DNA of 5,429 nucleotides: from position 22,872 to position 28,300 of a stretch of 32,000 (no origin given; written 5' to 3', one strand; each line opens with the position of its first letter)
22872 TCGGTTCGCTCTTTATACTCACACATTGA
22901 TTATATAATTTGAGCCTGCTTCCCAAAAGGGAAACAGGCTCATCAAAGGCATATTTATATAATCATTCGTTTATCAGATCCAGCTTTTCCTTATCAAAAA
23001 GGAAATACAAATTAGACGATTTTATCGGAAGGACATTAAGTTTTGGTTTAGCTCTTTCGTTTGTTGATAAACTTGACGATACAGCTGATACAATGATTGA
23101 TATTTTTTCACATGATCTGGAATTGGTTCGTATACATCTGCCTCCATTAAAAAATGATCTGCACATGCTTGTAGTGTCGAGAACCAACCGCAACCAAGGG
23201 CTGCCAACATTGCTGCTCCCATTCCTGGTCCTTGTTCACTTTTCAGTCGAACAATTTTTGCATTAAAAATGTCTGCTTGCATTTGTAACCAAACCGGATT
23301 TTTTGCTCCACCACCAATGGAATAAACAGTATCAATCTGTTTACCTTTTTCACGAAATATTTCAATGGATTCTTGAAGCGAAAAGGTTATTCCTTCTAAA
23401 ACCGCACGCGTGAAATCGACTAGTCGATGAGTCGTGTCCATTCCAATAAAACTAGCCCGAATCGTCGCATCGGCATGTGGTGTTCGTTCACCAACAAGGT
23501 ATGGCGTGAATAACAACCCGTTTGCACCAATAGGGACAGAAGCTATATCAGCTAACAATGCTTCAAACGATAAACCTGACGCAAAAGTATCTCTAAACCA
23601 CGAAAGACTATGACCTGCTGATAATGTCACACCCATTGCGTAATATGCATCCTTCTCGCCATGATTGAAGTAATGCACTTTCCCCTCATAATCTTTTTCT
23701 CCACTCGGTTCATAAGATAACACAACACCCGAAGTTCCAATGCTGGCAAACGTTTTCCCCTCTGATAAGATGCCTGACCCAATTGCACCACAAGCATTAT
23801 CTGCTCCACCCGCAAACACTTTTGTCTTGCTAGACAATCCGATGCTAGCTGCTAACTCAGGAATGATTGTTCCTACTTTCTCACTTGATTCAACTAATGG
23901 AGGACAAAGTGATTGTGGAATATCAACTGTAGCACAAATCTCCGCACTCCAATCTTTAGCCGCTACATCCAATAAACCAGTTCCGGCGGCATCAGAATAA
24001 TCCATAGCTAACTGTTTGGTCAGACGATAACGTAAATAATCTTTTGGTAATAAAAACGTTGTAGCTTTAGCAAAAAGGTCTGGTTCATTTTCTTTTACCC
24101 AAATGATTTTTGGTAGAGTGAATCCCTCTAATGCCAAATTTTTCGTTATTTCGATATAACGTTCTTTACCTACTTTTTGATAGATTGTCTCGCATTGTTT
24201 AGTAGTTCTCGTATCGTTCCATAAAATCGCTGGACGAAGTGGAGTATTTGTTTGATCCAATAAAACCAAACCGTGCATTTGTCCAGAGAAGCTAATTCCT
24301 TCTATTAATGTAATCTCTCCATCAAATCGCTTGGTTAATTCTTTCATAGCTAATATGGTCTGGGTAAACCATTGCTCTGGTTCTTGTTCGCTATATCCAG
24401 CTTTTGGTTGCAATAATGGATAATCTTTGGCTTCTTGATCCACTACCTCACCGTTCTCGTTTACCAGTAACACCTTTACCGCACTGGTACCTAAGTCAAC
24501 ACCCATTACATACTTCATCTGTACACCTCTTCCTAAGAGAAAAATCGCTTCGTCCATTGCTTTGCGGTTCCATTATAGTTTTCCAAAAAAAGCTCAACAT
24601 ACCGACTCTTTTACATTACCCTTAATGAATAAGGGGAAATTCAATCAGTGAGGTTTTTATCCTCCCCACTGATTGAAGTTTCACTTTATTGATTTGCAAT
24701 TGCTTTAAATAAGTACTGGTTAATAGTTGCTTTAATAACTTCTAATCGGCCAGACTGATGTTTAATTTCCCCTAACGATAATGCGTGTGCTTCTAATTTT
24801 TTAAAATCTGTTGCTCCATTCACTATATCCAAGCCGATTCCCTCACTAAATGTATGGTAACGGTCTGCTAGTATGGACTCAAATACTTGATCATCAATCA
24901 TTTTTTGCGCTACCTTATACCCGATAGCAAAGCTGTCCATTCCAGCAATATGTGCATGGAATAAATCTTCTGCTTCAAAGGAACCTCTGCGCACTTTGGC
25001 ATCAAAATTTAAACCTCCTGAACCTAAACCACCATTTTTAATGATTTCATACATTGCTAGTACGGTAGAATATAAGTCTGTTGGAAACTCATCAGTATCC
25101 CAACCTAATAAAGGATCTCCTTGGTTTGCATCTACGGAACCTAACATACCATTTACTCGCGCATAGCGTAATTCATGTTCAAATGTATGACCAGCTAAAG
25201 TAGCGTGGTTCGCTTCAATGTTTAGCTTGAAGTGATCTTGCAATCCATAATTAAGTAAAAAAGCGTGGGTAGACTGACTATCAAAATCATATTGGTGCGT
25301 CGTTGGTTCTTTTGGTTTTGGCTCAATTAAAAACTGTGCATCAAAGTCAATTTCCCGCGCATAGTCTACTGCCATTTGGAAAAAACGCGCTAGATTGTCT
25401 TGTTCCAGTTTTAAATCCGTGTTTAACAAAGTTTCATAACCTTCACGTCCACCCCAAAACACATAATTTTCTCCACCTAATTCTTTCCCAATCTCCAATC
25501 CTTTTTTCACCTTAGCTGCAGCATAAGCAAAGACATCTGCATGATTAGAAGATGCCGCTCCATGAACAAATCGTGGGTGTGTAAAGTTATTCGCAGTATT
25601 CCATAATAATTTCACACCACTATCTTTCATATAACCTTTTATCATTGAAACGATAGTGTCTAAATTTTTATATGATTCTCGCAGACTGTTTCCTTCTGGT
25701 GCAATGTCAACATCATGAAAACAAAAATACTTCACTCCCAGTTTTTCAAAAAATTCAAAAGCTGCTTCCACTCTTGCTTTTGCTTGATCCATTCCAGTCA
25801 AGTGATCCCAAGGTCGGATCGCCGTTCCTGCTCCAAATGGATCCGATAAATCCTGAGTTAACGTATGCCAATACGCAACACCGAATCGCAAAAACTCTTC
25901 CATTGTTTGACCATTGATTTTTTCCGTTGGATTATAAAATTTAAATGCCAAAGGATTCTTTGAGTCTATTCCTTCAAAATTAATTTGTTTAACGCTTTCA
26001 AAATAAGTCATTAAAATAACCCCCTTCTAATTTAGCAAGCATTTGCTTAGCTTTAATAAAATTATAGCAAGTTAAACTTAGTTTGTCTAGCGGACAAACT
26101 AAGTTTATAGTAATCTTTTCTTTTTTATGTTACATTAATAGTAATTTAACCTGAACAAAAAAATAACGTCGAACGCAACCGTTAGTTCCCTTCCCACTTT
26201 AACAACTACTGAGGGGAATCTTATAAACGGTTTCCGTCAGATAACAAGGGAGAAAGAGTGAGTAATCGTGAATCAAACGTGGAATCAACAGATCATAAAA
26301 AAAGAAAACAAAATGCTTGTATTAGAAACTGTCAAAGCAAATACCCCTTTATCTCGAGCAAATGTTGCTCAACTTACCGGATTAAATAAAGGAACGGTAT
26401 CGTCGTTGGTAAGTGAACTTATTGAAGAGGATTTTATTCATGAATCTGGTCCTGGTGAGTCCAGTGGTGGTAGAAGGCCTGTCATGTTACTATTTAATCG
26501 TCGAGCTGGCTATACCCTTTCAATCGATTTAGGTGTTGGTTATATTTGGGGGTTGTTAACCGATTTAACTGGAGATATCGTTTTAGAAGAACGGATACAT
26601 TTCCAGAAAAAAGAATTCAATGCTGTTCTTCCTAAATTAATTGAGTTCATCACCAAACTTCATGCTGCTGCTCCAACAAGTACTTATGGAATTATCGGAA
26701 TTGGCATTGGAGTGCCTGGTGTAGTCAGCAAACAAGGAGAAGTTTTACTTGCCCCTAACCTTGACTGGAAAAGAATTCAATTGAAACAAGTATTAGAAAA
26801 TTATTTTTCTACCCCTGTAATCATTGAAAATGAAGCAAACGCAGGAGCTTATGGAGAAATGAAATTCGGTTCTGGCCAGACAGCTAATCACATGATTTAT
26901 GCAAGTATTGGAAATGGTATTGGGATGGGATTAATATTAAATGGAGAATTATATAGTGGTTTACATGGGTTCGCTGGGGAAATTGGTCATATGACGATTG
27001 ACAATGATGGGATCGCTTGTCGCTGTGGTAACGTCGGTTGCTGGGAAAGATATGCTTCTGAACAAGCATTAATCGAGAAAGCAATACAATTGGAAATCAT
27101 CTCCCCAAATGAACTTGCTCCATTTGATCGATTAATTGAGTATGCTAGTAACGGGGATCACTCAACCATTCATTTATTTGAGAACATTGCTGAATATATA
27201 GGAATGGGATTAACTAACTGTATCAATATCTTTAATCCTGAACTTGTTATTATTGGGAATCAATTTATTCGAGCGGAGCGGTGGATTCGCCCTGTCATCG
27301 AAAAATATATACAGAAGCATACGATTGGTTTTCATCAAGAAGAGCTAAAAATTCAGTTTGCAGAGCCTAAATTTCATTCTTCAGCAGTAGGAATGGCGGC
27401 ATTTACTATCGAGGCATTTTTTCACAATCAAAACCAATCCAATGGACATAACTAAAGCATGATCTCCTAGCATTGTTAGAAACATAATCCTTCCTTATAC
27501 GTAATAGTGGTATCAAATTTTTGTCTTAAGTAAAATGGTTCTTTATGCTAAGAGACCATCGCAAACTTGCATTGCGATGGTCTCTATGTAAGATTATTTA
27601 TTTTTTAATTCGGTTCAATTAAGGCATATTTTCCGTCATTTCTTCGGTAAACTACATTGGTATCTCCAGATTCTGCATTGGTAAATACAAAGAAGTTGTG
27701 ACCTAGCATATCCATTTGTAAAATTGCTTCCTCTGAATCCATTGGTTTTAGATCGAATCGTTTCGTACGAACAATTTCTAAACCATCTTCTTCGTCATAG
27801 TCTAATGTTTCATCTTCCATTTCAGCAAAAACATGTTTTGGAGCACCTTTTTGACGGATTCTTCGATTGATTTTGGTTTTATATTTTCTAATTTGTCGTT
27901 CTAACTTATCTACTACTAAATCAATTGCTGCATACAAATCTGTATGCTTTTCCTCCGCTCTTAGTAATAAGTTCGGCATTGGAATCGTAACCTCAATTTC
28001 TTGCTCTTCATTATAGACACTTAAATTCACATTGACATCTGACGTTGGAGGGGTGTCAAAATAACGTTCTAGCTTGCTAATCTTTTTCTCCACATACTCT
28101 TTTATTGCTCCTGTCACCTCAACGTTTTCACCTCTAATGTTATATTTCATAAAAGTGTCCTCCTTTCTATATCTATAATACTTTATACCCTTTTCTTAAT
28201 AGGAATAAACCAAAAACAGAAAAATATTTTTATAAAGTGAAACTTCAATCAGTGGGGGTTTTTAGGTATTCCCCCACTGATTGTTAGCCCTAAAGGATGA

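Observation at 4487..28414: One modular ~180-nt intergenic repeat occurs seven times in 32 kb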

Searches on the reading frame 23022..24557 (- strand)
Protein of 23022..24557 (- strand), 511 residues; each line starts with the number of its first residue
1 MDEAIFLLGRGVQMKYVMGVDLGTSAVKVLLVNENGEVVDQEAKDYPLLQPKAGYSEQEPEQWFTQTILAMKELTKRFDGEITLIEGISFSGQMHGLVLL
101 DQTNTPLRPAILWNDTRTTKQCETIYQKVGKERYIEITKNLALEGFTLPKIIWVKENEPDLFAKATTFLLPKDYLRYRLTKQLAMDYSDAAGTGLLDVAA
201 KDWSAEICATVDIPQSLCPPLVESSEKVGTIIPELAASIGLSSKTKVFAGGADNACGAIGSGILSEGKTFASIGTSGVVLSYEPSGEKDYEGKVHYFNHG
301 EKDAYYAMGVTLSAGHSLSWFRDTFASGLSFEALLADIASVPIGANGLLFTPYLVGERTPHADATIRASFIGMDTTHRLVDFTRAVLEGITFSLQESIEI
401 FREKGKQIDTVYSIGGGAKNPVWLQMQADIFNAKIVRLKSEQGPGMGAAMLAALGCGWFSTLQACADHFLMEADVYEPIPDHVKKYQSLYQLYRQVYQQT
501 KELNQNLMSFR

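Call 22: search_protein_families(library=ncbifam, proteins=[window:23022-24557:-], max_evalue=0.00001)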
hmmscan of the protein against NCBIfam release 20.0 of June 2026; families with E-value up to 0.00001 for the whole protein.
window:23022-24557:- (511 aa): 12 families
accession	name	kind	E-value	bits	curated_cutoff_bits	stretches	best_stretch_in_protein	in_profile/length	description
TIGR01312.1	XylB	equivalog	2.5e-190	633.1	380.25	1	18-498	1-481/481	xylulokinase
NF011601.0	PRK15027.1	equivalog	2.2e-108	362.7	912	1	18-503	3-482/484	xylulokinase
TIGR01314.1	gntK_FGGY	equivalog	4e-82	276.3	648.55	1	16-502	1-495/505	gluconokinase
TIGR01311.1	glycerol_kin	equivalog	1.7e-55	188.3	590.35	1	15-491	1-485/496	glycerol kinase GlpK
NF000756.0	PRK00047.1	subfamily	5.4e-52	176.7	498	1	13-504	3-498/502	glycerol kinase GlpK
NF008187.0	PRK10939.1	equivalog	7.9e-50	169.9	528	1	13-506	2-509/521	autoinducer-2 kinase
NF003154.0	PRK04123.1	equivalog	1.4e-47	162.7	428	1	13-506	2-543/554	ribulokinase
TIGR02628.1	fuculo_kin_coli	equivalog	1.6e-39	136.1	470.9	1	18-466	4-452/465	L-fuculokinase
TIGR01315.1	5C_CHO_kinase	subfamily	1.6e-32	113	408.7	2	338-503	371-540/541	FGGY family pentulose kinase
TIGR01234.1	L-ribulokinase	equivalog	2.6e-31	109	583.25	1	103-501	112-531/536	ribulokinase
TIGR02627.1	rhamnulo_kin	equivalog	2.4e-21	75.9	527.95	1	96-276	79-254/454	rhamnulokinase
NF007925.0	PRK10640.1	equivalog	2.7e-18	65.7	639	1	14-275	3-259/489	rhamnulokinase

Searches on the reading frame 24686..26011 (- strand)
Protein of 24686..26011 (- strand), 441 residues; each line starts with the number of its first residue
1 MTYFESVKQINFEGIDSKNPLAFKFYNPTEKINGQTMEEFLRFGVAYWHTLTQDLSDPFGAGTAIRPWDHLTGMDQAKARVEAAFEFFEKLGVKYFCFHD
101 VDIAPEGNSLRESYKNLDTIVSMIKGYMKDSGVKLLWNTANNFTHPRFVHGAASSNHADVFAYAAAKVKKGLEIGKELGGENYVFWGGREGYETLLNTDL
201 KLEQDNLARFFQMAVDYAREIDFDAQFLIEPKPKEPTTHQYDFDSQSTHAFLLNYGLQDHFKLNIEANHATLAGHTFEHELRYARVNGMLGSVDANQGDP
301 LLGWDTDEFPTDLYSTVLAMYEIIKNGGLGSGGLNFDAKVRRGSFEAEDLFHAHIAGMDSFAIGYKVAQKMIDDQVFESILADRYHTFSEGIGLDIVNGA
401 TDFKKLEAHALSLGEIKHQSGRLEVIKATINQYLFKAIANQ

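Call 17: find_encoding_contigs(protein=window:24686-26011:-, flank=10000, max_places=8)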
Protein window:24686-26011:- (441 aa): 2 contigs read that carry it; 1 place shown.
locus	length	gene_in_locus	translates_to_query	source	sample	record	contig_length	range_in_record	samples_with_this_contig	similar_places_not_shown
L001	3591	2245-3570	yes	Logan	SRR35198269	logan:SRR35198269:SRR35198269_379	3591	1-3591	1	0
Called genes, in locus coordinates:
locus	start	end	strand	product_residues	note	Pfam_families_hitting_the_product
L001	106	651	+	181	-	PF02482:Ribosomal_S30AE, PF16321:Ribosom_S30AE_C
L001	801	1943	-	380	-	PF00480:ROK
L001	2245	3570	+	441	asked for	PF01261:AP_endonuc_2 (weak), PF27526:XylA2_C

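Call 22: search_protein_families(library=ncbifam, proteins=[window:24686-26011:-], max_evalue=0.00001)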
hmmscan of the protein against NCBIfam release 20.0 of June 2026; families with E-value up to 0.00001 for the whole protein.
window:24686-26011:- (441 aa): 4 families
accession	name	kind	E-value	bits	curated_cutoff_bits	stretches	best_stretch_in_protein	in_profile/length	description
TIGR02630.1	xylose_isom_A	equivalog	5.4e-215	714.3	533.25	1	3-434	1-435/435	xylose isomerase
NF003998.0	PRK05474.1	subfamily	7e-209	694.1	459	1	1-435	2-438/439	xylose isomerase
NF009115.0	PRK12465.1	subfamily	1.6e-156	521.6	888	1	2-435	11-444/445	xylose isomerase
TIGR02631.1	xylA_Arthro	equivalog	3.5e-33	115.1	447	1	88-374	41-321/382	xylose isomerase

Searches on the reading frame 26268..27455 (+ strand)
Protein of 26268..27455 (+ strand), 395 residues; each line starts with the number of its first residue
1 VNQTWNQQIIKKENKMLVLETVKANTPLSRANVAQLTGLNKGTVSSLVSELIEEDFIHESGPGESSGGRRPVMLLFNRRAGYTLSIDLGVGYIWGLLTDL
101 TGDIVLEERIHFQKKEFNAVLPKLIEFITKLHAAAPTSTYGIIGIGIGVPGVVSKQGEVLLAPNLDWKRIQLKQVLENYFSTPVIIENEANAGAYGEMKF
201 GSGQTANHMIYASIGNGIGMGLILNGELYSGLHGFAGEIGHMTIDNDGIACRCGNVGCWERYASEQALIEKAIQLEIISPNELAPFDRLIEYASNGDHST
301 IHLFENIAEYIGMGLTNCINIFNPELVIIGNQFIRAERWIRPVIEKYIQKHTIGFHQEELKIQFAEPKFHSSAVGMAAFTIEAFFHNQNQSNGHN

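Call 22: search_protein_families(library=ncbifam, proteins=[window:26268-27455:+], max_evalue=0.00001)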
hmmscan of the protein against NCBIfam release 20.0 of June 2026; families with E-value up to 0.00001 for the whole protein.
window:26268-27455:+ (395 aa): 13 families
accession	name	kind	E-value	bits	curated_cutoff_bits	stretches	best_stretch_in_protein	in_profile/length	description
NF047937.1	TransRegNagC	equivalog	5.9e-59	200.2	650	1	5-378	3-381/399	DNA-binding transcriptional regulator NagC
NF049930.1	TransRegMlc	equivalog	2.3e-51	175.4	530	1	10-385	13-394/405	sugar metabolism global transcriptional regulator Mlc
TIGR00744.1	ROK_glcA_fam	subfamily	2e-49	168.6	260.35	1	137-383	53-311/318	ROK family glucokinase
NF007251.0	PRK09698.1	equivalog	2.2e-34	119.1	253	1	82-384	7-300/304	allose kinase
NF003461.0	PRK05082.1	subfamily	3e-24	85.9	283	1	83-377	3-283/291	N-acetylmannosamine kinase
NF045551.1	GK_Pyrobac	equivalog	2.2e-23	83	500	1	84-381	3-281/294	ATP-dependent glucokinase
NF047821.1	NactlManKinNanK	equivalog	4.9e-23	82.1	450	1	83-359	3-268/288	N-acetylmannosamine kinase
NF009835.0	PRK13310.1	equivalog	1.2e-22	80.6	380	1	104-332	23-254/303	N-acetylglucosamine kinase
NF007108.0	PRK09557.1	equivalog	2e-22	79.9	443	1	85-357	5-278/303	fructokinase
NF042998.1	bglucokin_BglK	equivalog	3.6e-16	59.2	550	1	99-335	19-246/291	beta-glucoside kinase BglK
NF045942.1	PolPhglucPhase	equivalog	3.8e-12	46.5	250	1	84-247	3-159/242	polyphosphate--glucose phosphotransferase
NF009836.0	PRK13311.1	equivalog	6.3e-11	42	551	1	121-268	36-194/256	N-acetyl-D-glucosamine kinase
NF045550.1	FrctkaseScrK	equivalog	1.8e-10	40.8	400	1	108-244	28-159/293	fructokinase ScrK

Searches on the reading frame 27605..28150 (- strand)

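Call 22: search_protein_families(library=ncbifam, proteins=[window:27605-28150:-], max_evalue=0.00001)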
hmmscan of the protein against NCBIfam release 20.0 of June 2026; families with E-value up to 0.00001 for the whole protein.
window:27605-28150:- (181 aa): 3 families
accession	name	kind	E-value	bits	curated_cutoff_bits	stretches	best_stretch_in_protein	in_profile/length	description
TIGR00741.1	yfiA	equivalog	6.1e-33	113.3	40.9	1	1-100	1-101/102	ribosome hibernation-promoting factor, HPF/YfiA family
NF007780.0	PRK10470.1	equivalog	6.6e-19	68.1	125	1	1-95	1-93/95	ribosome hibernation promoting factor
NF007654.0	PRK10324.1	equivalog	6.6e-13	49.2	158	1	1-114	1-112/113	ribosome-associated translation inhibitor RaiA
